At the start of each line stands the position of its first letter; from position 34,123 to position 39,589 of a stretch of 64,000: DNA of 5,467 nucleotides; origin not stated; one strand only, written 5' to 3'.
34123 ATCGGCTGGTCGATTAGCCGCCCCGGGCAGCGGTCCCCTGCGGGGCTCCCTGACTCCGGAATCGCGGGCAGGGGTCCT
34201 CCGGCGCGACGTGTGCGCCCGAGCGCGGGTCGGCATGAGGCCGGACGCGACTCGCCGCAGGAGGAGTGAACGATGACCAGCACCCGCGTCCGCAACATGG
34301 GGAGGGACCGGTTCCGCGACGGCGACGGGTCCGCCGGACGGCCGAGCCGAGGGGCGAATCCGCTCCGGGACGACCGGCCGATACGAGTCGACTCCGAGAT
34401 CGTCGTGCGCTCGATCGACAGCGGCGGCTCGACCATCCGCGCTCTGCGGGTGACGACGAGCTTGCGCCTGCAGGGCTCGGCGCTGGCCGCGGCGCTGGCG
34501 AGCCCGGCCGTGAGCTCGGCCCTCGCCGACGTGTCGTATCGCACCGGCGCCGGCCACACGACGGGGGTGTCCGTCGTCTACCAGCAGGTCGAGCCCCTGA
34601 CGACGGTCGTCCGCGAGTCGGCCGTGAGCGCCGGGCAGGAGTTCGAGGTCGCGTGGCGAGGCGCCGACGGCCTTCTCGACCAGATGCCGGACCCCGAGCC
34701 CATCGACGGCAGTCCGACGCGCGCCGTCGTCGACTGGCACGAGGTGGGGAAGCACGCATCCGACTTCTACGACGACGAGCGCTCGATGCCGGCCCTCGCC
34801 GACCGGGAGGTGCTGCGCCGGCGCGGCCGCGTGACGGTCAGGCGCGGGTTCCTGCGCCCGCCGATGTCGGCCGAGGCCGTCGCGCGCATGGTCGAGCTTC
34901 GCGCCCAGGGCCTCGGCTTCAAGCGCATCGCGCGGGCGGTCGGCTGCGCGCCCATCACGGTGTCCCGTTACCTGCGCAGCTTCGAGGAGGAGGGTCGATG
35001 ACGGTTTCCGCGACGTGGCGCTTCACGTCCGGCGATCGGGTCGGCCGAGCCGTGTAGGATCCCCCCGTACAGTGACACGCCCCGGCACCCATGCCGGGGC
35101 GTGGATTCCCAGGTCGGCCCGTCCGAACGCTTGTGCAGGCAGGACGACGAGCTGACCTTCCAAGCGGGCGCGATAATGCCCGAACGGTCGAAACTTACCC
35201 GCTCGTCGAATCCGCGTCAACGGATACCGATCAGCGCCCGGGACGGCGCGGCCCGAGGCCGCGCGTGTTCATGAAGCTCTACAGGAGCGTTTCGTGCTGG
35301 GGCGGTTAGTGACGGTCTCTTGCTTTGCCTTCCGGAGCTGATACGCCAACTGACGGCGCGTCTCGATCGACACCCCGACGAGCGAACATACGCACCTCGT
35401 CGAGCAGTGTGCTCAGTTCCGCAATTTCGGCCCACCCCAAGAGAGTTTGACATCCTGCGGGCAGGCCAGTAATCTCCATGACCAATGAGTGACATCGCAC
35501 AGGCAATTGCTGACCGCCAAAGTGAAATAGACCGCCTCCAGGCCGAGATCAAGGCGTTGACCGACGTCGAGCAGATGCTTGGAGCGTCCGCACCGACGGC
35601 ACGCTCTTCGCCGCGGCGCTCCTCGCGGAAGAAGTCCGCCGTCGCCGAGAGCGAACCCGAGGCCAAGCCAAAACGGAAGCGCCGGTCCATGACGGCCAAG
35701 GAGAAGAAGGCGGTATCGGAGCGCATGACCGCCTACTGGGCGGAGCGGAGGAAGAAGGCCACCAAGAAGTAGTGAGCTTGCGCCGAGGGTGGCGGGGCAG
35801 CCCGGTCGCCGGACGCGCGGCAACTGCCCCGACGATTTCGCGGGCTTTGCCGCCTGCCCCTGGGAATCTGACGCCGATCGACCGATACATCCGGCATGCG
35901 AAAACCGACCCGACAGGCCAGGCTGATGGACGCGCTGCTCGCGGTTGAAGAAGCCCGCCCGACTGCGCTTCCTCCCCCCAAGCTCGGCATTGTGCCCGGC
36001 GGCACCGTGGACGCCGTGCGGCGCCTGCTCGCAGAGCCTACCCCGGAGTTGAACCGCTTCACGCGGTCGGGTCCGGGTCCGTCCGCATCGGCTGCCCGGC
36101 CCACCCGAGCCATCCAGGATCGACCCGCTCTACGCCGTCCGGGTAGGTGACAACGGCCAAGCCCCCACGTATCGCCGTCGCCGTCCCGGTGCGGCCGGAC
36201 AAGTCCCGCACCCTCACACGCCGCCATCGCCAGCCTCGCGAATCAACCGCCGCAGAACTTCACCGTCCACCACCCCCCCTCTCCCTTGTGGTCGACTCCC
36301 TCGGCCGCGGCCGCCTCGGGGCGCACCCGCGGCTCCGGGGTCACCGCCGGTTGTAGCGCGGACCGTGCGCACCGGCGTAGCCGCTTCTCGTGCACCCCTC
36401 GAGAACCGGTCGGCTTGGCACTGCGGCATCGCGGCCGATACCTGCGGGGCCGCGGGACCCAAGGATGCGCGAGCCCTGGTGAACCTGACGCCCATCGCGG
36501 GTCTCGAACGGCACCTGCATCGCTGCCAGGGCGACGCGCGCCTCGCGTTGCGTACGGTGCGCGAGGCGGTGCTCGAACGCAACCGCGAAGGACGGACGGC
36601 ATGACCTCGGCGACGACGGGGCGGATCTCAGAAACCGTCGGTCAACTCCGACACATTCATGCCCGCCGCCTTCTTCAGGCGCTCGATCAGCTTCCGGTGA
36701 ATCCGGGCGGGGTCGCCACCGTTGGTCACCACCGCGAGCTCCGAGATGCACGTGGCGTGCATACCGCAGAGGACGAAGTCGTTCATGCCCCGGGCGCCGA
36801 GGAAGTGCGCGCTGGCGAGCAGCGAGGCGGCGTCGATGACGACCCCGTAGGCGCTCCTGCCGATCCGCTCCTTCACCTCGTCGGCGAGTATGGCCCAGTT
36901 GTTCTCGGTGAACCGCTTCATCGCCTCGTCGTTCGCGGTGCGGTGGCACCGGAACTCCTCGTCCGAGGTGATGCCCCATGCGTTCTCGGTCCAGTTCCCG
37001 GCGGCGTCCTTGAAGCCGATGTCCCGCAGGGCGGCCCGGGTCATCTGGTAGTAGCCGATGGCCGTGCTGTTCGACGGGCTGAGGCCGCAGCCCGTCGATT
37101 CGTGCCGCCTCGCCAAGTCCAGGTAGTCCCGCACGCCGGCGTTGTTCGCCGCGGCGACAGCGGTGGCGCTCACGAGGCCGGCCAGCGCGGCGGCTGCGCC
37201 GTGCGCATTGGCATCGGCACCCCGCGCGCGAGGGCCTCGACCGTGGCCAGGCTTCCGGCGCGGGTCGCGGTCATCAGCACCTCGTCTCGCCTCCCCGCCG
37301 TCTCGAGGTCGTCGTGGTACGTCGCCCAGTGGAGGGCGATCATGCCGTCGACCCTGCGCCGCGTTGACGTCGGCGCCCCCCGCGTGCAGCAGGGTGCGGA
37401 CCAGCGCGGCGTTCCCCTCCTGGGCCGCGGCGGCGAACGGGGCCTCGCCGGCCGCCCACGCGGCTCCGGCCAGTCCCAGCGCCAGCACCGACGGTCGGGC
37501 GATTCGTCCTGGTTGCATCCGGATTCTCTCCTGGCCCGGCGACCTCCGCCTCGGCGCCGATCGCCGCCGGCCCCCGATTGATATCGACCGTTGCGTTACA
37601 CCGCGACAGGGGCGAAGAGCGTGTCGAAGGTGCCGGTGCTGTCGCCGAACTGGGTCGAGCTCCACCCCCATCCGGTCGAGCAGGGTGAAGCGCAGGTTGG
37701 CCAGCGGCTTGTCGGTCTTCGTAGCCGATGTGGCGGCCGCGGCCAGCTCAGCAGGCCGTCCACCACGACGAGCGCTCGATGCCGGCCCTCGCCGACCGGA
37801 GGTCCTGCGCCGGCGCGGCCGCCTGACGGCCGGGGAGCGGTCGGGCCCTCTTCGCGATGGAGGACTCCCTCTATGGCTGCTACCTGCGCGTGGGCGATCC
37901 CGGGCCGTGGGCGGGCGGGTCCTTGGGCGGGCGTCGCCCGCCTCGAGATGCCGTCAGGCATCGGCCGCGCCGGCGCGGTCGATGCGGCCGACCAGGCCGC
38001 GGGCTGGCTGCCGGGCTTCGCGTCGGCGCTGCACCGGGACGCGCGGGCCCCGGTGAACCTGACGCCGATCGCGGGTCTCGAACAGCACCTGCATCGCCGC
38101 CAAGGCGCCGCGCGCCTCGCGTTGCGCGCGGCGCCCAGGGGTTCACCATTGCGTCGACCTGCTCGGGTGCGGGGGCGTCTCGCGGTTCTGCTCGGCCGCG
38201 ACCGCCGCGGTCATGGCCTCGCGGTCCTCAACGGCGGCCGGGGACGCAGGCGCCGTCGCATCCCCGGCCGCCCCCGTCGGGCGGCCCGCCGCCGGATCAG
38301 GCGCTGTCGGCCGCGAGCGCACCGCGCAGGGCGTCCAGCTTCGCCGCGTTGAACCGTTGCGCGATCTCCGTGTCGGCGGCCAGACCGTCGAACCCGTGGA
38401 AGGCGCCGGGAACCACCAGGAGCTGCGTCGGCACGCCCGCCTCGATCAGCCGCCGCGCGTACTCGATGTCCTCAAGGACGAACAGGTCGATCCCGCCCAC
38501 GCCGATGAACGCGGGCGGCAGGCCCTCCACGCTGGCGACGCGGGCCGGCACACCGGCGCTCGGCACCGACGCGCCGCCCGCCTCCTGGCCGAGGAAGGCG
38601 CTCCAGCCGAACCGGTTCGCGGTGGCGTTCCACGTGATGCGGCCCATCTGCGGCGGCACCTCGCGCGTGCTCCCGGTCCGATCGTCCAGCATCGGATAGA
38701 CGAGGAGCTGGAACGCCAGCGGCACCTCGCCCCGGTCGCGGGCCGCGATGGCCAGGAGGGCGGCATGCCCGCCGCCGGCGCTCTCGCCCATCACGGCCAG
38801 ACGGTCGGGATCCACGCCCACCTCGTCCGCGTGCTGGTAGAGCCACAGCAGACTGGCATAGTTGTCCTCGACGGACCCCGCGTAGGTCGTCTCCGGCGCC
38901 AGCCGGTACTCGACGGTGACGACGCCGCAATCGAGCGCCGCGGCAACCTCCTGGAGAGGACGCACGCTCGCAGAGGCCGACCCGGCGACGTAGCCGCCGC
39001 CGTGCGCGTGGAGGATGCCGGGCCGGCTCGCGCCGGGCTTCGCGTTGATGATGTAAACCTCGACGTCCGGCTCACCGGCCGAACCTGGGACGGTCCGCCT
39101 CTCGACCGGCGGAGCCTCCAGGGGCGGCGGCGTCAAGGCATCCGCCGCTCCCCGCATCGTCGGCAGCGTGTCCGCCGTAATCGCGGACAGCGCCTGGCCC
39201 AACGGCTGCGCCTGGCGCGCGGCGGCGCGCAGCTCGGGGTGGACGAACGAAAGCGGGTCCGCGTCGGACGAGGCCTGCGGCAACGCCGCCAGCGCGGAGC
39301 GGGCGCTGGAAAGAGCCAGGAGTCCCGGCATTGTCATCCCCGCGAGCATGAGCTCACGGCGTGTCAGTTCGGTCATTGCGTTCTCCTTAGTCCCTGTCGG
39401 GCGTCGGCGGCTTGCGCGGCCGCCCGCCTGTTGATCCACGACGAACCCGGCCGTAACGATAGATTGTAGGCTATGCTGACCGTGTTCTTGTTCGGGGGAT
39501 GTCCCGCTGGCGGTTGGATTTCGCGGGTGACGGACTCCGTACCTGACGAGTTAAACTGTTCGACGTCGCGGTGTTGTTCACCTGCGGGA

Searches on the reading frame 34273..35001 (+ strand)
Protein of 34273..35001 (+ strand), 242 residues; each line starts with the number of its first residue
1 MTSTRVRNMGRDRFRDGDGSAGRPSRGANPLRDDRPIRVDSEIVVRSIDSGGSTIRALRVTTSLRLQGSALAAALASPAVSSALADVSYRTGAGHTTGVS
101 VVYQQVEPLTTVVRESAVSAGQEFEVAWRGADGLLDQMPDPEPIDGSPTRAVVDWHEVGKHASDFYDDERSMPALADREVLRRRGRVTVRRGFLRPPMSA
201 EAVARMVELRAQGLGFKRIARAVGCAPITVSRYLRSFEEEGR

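Call 54: search_protein_families(library=pfam, proteins=[window:34273-35001:+], max_evalue=0.0001)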
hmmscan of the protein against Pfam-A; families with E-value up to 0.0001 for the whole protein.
window:34273-35001:+ (242 aa): 3 families
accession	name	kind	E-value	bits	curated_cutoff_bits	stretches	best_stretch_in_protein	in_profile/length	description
PF13384.12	HTH_23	-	1.9e-07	31.1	24.6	1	202-241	6-45/50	Homeodomain-like domain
PF13936.12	HTH_38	-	2.6e-05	24.3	27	1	208-235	15-42/44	Helix-turn-helix domain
PF13551.12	HTH_29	-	8.7e-05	23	28.1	0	205-241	3-40/64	Winged helix-turn helix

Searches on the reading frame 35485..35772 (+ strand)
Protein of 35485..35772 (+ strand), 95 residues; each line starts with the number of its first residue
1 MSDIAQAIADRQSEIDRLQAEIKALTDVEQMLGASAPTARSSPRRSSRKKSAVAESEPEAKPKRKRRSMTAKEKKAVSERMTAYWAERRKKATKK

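Call 69: search_protein_families(library=pfam, proteins=[window:35485-35772:+], max_evalue=0.01)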
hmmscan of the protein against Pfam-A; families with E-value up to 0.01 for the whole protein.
window:35485-35772:+ (95 aa): 1 family
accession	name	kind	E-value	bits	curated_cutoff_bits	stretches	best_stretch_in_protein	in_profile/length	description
PF04102.17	SlyX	-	0.008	17.2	30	0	4-39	22-57/67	SlyX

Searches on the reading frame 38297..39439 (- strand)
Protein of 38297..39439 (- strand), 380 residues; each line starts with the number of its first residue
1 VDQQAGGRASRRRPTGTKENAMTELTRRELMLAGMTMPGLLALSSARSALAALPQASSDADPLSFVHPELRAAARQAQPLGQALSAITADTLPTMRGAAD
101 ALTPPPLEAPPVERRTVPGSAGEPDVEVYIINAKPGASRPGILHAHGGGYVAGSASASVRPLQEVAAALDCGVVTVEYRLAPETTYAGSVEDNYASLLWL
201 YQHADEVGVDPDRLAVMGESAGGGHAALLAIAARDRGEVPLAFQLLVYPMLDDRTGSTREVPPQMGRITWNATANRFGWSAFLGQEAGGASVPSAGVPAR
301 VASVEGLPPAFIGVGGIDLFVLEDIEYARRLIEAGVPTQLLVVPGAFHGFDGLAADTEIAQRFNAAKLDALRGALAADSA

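Call 54: search_protein_families(library=pfam, proteins=[window:38297-39439:-], max_evalue=0.0001)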
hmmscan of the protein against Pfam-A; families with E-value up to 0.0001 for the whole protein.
window:38297-39439:- (380 aa): 3 families
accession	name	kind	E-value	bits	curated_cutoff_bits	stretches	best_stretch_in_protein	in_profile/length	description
PF07859.19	Abhydrolase_3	-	1.2e-50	172.6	25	1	142-350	1-208/210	alpha/beta hydrolase fold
PF20434.5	BD-FAE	-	2.3e-17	63.7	26.8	1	133-236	7-113/215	BD-FAE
PF00135.34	COesterase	-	1.7e-09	37.6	27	1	134-236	98-207/515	Carboxylesterase family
